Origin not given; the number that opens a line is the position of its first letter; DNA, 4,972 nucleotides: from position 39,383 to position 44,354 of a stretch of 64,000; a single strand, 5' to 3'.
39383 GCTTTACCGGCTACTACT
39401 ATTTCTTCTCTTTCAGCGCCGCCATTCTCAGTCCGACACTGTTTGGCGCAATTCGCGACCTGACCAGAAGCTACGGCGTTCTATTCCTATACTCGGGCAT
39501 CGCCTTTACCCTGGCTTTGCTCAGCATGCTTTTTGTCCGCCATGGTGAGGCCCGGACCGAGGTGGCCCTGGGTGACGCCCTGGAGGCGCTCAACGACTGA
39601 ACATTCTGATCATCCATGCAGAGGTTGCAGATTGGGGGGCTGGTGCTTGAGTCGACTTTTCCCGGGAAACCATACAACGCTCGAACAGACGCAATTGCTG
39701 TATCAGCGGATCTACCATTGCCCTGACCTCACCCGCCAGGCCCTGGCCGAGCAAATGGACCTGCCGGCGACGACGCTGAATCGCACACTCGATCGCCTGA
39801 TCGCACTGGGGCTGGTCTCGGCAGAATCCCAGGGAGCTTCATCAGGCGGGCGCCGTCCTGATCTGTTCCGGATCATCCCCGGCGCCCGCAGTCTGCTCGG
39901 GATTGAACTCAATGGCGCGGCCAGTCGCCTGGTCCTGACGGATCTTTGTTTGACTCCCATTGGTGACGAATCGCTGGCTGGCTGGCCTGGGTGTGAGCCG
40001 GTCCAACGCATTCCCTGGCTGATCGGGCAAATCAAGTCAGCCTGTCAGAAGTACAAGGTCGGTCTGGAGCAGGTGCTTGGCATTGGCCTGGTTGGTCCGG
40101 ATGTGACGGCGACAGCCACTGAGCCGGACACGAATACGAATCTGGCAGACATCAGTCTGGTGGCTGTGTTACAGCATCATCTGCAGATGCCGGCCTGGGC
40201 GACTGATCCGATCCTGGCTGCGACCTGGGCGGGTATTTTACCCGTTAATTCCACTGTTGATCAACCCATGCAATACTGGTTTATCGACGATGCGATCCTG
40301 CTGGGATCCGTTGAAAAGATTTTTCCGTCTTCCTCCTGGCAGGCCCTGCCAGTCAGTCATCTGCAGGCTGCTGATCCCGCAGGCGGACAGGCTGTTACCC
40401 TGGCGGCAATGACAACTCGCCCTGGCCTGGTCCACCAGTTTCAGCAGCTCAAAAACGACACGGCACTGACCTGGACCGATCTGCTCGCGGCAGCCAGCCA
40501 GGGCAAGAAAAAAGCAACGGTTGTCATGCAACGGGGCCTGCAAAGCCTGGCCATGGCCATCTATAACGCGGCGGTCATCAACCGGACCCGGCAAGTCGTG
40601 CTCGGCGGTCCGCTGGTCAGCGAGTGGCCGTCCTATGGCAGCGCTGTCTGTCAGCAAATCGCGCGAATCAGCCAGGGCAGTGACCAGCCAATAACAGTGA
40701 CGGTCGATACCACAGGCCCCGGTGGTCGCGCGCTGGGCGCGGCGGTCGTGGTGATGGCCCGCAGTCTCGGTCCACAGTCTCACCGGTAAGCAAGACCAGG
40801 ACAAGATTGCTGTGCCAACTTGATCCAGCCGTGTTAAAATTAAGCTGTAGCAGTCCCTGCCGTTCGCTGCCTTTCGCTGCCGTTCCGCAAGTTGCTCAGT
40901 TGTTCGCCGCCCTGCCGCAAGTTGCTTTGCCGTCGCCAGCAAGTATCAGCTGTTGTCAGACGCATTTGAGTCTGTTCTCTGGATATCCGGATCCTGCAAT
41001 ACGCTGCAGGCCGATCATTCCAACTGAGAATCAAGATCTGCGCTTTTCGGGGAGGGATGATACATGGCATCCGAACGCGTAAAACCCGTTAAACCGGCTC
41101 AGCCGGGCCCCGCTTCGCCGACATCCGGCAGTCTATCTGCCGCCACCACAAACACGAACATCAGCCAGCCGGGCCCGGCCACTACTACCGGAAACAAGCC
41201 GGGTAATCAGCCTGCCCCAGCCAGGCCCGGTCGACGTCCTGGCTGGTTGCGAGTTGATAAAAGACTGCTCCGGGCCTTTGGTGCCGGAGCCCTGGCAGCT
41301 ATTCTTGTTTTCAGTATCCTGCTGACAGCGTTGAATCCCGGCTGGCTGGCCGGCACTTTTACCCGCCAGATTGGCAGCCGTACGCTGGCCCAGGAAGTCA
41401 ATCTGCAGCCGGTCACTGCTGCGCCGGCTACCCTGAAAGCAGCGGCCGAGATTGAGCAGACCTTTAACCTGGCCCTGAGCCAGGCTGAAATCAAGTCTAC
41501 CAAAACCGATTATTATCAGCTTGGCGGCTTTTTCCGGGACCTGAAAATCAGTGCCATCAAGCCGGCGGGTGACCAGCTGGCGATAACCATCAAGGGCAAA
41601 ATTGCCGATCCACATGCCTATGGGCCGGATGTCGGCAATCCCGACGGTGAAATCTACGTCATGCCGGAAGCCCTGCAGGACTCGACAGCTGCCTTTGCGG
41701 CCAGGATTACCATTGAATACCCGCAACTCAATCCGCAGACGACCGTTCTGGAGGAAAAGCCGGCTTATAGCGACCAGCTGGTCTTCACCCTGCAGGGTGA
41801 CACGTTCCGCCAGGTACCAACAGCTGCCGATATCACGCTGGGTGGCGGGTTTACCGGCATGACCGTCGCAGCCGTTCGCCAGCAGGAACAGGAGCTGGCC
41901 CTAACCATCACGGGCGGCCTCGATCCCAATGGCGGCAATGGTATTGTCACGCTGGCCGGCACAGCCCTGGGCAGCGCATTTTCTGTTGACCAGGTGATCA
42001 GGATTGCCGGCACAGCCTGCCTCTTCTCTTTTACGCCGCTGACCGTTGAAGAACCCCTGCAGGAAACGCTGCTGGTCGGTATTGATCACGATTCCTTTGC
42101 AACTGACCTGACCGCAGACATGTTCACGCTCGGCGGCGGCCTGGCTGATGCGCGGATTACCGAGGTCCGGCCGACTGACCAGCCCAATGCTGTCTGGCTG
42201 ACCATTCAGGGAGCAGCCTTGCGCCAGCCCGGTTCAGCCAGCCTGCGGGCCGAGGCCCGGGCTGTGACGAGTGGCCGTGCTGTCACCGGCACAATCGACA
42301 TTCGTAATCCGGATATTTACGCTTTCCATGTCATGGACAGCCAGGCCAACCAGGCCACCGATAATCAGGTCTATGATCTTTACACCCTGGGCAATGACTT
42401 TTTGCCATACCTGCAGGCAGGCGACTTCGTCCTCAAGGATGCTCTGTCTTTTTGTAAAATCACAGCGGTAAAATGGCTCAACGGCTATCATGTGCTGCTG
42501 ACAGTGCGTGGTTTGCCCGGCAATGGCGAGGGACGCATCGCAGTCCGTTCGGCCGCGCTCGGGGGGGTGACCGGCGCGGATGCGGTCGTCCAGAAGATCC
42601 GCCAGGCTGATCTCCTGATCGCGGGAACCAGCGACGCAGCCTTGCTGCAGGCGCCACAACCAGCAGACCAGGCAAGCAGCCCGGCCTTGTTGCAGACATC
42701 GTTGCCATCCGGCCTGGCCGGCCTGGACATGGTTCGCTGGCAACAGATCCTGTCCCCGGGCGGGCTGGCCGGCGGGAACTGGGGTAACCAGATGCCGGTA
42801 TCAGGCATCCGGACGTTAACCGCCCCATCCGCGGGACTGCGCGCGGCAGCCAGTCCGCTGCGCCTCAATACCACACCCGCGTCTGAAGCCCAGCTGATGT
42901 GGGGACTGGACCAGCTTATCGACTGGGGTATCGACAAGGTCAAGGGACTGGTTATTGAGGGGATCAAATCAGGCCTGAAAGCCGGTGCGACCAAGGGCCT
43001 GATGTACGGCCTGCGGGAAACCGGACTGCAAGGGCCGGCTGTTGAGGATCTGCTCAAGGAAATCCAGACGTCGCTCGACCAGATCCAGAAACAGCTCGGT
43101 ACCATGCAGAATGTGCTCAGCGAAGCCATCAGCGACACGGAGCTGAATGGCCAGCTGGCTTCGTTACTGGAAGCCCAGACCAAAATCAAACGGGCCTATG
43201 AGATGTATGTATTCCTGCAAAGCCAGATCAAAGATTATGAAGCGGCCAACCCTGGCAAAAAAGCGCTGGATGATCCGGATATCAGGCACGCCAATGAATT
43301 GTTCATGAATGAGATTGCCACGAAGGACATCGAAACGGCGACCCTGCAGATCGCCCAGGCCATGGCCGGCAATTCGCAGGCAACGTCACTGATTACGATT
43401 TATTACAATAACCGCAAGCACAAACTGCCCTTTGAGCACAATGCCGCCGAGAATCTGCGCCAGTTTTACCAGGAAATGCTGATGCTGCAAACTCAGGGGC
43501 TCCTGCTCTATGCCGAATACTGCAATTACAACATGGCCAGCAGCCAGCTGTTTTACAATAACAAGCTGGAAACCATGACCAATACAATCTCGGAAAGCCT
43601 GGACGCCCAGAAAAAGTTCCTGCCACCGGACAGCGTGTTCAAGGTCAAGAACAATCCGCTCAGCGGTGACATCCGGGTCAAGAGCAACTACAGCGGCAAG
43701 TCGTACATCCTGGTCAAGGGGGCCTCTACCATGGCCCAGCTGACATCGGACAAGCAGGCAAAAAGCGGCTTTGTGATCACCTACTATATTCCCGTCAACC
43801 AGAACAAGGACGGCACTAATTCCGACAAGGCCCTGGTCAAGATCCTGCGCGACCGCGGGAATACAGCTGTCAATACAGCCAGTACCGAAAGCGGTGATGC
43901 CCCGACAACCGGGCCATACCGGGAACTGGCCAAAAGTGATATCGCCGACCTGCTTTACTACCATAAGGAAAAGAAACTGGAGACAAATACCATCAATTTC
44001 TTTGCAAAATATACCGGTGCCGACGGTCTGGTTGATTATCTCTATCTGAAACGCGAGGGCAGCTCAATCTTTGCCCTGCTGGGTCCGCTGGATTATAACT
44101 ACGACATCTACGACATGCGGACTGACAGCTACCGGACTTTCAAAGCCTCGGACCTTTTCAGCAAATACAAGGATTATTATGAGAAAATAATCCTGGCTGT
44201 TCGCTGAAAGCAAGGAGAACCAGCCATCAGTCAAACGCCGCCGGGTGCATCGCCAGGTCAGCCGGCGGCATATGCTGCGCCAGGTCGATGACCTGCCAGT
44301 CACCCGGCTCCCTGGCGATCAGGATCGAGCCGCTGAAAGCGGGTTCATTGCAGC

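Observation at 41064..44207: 1047-aa membrane-anchored modular protein with a compositionally foreign C-terminal domain of unknown function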

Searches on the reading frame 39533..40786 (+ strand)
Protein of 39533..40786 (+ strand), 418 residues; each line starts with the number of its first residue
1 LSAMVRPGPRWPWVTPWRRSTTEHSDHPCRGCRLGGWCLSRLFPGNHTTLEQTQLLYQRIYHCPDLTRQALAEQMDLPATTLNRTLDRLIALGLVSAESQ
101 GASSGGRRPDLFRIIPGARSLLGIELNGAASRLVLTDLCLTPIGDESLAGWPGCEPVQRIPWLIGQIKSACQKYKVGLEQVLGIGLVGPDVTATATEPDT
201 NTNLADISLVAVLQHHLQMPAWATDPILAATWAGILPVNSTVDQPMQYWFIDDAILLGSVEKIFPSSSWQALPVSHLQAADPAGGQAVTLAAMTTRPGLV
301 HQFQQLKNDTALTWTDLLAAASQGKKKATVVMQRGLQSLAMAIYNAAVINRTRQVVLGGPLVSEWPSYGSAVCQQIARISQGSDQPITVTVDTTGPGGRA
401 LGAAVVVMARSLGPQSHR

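Call 67: search_protein_families(library=ncbifam, proteins=[window:39533-40786:+], max_evalue=0.001)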
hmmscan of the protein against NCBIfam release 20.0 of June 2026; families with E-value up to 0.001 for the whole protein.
window:39533-40786:+ (418 aa): 2 families
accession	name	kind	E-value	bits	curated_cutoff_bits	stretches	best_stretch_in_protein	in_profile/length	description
NF047937.1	TransRegNagC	equivalog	0.00012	21.5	650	0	57-227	17-189/399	DNA-binding transcriptional regulator NagC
NF040939.2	trans_reg_lrs14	equivalog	0.00096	19.2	90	0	65-109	36-79/103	Lrs14 family HTH-type transcriptional regulator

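Call 68: search_protein_families(library=pfam, proteins=[window:39533-40786:+], max_evalue=0.001)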
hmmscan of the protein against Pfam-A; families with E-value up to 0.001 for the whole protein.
window:39533-40786:+ (418 aa): 3 families
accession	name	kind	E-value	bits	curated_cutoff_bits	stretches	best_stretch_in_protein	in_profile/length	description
PF00480.26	ROK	-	3.1e-06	27.3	22.9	1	298-407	183-291/294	ROK family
PF12802.13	MarR_2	-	1.1e-05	25.9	27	1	50-99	5-54/61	MarR family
PF13412.12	HTH_24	-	0.00052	20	21.9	1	58-95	10-47/48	Winged helix-turn-helix DNA-binding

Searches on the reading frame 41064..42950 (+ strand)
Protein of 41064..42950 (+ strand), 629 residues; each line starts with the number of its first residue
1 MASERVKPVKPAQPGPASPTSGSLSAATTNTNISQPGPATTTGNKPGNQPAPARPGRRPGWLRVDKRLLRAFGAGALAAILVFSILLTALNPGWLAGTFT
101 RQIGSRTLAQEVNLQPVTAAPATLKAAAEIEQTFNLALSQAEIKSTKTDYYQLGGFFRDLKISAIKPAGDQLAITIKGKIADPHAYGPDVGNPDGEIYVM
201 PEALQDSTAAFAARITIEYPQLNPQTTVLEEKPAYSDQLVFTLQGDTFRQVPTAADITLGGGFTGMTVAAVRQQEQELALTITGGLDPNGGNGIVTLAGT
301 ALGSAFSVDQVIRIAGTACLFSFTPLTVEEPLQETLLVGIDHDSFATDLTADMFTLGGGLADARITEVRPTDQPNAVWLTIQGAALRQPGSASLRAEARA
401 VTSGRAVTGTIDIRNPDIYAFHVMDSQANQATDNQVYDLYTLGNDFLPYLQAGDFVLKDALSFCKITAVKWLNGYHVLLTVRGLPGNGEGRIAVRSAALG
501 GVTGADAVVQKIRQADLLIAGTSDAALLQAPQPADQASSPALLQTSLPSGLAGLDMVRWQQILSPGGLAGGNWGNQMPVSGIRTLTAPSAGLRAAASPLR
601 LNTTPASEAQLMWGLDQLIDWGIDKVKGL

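Call 3: search_protein_families(library=pfam, proteins=[window:41064-42950:+], max_evalue=1)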
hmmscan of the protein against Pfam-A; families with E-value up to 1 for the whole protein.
window:41064-42950:+ (629 aa): 0 families

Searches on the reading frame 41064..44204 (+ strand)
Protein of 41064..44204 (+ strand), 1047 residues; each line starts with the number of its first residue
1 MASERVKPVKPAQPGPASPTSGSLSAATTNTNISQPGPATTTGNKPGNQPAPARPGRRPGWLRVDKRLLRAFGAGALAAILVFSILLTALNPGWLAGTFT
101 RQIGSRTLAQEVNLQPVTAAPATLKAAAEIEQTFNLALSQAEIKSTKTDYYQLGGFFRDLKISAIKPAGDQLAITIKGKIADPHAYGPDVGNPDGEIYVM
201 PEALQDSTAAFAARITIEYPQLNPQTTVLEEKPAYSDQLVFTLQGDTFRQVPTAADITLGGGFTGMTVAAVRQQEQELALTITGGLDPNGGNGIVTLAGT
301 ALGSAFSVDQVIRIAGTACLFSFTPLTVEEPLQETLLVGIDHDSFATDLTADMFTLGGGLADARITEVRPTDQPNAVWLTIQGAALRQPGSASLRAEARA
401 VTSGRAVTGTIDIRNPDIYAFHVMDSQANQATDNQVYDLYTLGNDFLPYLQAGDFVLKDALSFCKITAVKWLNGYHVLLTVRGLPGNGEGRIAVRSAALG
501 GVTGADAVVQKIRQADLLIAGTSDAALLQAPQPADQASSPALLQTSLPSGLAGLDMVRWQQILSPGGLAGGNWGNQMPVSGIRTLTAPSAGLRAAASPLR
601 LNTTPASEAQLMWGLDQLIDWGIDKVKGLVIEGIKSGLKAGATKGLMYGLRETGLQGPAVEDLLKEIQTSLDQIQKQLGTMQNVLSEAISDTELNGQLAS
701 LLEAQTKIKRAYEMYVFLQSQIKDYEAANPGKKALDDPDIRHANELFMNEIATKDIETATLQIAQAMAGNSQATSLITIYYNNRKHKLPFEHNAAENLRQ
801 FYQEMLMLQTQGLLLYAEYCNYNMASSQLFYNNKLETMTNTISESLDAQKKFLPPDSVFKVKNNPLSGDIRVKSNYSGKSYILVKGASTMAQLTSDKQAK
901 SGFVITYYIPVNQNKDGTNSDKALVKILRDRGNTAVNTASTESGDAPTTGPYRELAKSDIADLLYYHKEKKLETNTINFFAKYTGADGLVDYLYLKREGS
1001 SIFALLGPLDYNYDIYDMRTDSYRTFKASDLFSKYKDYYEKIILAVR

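Call 3: search_protein_families(library=pfam, proteins=[window:41064-44204:+], max_evalue=1)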
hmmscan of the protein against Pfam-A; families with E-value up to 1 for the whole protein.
window:41064-44204:+ (1047 aa): 2 families
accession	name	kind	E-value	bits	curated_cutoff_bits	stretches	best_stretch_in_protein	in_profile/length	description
PF10504.14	DUF2452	-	0.15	11.9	25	0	986-1024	89-127/156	Protein of unknown function (DUF2452)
PF08393.18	DHC_N2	-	0.15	11.3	31.9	1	663-750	10-102/403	Dynein heavy chain, N-terminal region 2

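Call 4: search_protein_families(library=ncbifam, proteins=[window:41064-44204:+], max_evalue=1)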
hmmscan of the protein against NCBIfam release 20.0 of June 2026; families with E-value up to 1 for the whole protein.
window:41064-44204:+ (1047 aa): 0 families

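Call 5: search_solved_structures(query=window:41064-44204:+, max_evalue=10)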
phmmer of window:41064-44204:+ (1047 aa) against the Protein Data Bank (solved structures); distinct sequences matched with E-value up to 10: 2.
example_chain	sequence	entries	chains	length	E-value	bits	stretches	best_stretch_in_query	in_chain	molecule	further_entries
1x9l_A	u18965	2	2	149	0.22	12.5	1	507-583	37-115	CuI-DR1885 | Hypothetical protein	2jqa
3sqg_A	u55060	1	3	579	1.5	9.8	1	142-205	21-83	Methyl coenzyme M reductase, alpha subunit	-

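Call 6: find_homologous_proteins(query=window:41064-44204:+, max_evalue=0.001)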
Query window:41064-44204:+ (1047 aa): 2 proteins with E <= 0.001 among 8000 candidates.
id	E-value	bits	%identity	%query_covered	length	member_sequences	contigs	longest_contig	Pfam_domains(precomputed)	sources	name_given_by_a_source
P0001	0.0e+0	2333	100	100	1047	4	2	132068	-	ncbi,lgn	-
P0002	2.0e-139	484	42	39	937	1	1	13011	-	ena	-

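Call 8: list_cluster_members(proteins=[P0001, P0002])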
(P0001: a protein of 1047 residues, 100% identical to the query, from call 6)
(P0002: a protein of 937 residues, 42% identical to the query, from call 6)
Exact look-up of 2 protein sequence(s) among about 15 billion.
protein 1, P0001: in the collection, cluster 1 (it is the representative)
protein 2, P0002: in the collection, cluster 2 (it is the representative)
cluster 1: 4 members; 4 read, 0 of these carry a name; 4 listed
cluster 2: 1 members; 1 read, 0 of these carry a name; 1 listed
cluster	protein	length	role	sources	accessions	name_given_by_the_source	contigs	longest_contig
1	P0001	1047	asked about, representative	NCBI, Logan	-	-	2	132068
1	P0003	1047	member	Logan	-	-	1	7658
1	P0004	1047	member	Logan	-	-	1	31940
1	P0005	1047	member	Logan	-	-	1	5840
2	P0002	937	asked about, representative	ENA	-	-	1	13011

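Call 10: find_encoding_contigs(protein=P0002, flank=10000)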
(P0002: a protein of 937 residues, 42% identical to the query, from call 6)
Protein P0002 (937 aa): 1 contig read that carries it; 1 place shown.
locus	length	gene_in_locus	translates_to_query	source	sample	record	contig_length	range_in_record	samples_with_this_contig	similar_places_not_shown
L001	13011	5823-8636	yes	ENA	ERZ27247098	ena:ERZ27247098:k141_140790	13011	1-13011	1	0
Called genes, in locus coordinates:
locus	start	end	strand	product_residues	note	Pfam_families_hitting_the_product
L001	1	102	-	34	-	?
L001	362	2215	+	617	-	PF01381:HTH_3 (faint)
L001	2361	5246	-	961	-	PF25873:WHD_MalT, PF17874:TPR_MalT (faint)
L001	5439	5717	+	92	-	-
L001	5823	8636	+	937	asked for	-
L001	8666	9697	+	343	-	PF00144:Beta-lactamase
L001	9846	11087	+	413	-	PF03417:AAT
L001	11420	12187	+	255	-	PF00106:adh_short, PF08659:KR, PF13561:adh_short_C2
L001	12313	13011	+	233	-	?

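Call 11: find_encoding_contigs(protein=P0001, flank=10000)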
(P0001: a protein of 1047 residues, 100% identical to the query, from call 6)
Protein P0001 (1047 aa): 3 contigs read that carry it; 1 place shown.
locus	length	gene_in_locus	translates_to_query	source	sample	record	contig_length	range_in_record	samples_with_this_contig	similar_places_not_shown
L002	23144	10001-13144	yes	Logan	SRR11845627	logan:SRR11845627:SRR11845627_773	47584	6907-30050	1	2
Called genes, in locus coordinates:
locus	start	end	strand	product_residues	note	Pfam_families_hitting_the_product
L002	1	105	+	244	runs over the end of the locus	PF04474:DUF554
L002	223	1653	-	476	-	PF01145:Band_7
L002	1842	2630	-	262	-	-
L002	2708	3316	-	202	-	PF08876:DUF1836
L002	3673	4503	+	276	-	PF00497:SBP_bac_3, PF10613:Lig_chan-Glu_bd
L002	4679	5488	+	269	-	PF00528:BPD_transp_1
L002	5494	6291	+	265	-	PF20703:nSTAND1 (faint), PF00005:ABC_tran, PF02463:SMC_N, PF09818:ABC_ATPase (faint), PF13304:AAA_21 (weak)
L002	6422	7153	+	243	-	PF03009:GDPD, PF13653:GDPD_2 (faint)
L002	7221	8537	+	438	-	PF01306:LacY_symp (faint), PF07690:MFS_1, PF13347:MFS_2, PF03209:PUCC, PF07690:MFS_1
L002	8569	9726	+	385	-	PF12802:MarR_2 (faint), PF00480:ROK (faint)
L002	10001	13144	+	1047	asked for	-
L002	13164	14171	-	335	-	PF13483:Lactamase_B_3 (faint)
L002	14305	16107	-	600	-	-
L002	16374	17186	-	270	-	PF00005:ABC_tran, PF02463:SMC_N (faint), PF13304:AAA_21 (faint)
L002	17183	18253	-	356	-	PF01032:FecCD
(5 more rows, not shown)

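Call 30: find_homologous_proteins(query=A2, max_evalue=0.001)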
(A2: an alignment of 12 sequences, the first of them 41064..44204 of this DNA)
Query A2 (12 sequences) (1047 aa, profile of the alignment): 1 proteins with E <= 0.001 among 8000 candidates.
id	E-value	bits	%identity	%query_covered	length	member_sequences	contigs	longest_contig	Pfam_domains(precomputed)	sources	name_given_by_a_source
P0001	0.0e+0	1205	100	100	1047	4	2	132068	-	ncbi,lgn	-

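Call 40: search_protein_families(library=phrogs, proteins=[window:41064-44204:+], max_evalue=0.01)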
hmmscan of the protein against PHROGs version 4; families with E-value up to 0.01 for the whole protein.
window:41064-44204:+ (1047 aa): 0 families

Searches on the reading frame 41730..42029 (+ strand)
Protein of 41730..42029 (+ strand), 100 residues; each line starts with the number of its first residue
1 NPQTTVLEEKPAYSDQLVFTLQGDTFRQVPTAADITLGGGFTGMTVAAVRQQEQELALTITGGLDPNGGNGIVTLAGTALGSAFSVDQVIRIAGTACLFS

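Call 80: search_solved_structures(query=A5, max_evalue=10, show_alignments=2)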
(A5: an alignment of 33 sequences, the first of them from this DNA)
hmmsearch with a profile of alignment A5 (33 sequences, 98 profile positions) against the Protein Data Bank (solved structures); distinct sequences matched with E-value up to 10: 6.
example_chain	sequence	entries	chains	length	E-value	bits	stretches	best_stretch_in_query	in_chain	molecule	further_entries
5gpk_A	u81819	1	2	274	0.63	13.3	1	17-64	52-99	Putative nucleosome assembly protein C36B7.08c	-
5gpl_A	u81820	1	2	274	0.63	13.3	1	17-64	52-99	Putative nucleosome assembly protein C36B7.08c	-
1uf2_P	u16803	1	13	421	0.78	13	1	16-57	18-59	Outer capsid protein P8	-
4uys_A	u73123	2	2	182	1.1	12.6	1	44-75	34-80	FLOCCULATION PROTEIN FLO11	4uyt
4uyr_A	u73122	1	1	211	1.5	12.2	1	44-75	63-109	FLOCCULATION PROTEIN FLO11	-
6pbu_A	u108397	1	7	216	1.7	12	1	18-64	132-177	ATP-dependent Clp protease proteolytic subunit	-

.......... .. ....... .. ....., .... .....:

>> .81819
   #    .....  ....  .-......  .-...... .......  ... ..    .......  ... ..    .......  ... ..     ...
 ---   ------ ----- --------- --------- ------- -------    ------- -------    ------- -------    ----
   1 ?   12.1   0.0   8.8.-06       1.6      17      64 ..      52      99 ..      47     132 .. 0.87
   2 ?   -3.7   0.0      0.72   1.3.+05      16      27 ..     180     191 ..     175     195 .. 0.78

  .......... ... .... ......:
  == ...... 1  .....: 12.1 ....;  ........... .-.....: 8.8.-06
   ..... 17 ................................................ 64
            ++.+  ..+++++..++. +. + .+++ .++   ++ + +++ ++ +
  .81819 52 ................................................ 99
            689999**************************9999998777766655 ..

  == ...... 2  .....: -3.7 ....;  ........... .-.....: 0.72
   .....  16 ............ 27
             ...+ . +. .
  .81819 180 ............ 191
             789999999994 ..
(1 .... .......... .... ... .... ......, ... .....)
